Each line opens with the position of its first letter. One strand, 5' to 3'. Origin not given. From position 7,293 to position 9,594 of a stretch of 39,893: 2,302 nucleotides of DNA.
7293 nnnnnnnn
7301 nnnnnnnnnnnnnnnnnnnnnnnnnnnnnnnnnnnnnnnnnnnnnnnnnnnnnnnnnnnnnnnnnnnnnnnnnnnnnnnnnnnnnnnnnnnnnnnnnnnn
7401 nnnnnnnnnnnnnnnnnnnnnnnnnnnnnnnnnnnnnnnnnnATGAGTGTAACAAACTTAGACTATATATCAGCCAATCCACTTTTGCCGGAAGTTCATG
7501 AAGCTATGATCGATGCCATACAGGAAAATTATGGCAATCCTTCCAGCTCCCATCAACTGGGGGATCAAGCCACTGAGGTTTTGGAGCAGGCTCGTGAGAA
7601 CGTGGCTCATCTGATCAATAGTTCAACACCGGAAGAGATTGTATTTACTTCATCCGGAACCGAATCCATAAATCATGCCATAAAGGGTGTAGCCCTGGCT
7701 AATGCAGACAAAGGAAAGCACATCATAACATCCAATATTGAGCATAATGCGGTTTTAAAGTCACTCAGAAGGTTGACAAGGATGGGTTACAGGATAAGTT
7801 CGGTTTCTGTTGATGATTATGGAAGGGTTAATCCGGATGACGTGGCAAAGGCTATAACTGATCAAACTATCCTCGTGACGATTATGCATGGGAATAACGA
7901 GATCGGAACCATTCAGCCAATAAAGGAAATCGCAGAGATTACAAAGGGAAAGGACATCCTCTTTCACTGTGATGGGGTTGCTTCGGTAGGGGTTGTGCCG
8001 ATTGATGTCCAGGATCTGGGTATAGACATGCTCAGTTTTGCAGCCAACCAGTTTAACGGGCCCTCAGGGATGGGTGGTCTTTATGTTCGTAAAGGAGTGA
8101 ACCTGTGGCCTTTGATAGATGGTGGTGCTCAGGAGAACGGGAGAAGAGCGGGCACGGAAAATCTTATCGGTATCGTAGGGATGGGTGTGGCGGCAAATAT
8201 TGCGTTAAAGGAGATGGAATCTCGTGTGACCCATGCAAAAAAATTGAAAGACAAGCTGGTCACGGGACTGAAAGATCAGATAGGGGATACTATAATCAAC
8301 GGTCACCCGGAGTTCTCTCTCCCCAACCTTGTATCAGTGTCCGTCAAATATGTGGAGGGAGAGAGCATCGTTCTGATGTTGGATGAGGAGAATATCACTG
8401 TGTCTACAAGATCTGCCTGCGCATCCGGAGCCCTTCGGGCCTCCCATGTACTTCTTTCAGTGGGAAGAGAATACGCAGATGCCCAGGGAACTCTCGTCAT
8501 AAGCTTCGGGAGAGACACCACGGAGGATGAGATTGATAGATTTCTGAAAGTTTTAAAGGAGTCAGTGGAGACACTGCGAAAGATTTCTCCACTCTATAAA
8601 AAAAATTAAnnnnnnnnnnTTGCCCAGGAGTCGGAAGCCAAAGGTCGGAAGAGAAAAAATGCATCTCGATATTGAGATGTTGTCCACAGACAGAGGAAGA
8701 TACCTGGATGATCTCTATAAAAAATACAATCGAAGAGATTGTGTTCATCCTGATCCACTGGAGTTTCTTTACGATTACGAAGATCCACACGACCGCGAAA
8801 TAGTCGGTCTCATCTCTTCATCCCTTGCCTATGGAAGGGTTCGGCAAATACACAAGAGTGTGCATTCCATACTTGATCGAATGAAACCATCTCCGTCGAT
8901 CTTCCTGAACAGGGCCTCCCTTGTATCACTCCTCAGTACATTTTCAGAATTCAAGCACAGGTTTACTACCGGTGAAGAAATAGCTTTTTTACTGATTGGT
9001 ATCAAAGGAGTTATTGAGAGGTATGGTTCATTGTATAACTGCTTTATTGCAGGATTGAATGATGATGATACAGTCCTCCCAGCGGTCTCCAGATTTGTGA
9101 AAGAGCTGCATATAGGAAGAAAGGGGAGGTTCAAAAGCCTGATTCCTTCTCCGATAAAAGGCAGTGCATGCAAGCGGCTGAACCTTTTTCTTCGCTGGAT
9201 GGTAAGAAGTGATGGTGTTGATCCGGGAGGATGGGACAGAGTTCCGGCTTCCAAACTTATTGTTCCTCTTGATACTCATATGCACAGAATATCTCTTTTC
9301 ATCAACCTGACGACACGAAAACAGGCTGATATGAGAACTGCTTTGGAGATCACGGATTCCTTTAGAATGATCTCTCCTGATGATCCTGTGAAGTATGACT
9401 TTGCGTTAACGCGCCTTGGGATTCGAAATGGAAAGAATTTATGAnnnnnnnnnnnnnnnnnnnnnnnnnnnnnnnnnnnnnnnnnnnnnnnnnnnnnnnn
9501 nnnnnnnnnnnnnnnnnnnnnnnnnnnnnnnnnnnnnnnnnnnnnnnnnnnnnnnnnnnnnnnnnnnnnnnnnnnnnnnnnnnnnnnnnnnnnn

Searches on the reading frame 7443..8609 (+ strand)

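Call 21: search_protein_families(library=pfam, proteins=[window:7443-8609:+], max_evalue=0.00001)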
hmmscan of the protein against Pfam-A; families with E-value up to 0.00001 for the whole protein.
window:7443-8609:+ (388 aa): 1 family
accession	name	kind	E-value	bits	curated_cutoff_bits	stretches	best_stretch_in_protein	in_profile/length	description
PF00266.25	Aminotran_5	-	2.8e-76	257.4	21.5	1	6-367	3-371/371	Aminotransferase class-V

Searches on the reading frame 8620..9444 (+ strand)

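Call 21: search_protein_families(library=pfam, proteins=[window:8620-9444:+], max_evalue=0.00001)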
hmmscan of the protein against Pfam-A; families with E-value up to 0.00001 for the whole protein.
window:8620-9444:+ (274 aa): 1 family
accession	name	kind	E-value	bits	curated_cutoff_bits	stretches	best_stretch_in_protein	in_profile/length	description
PF09674.15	DUF2400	-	9.1e-76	255.3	25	1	45-268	1-224/225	Protein of unknown function (DUF2400)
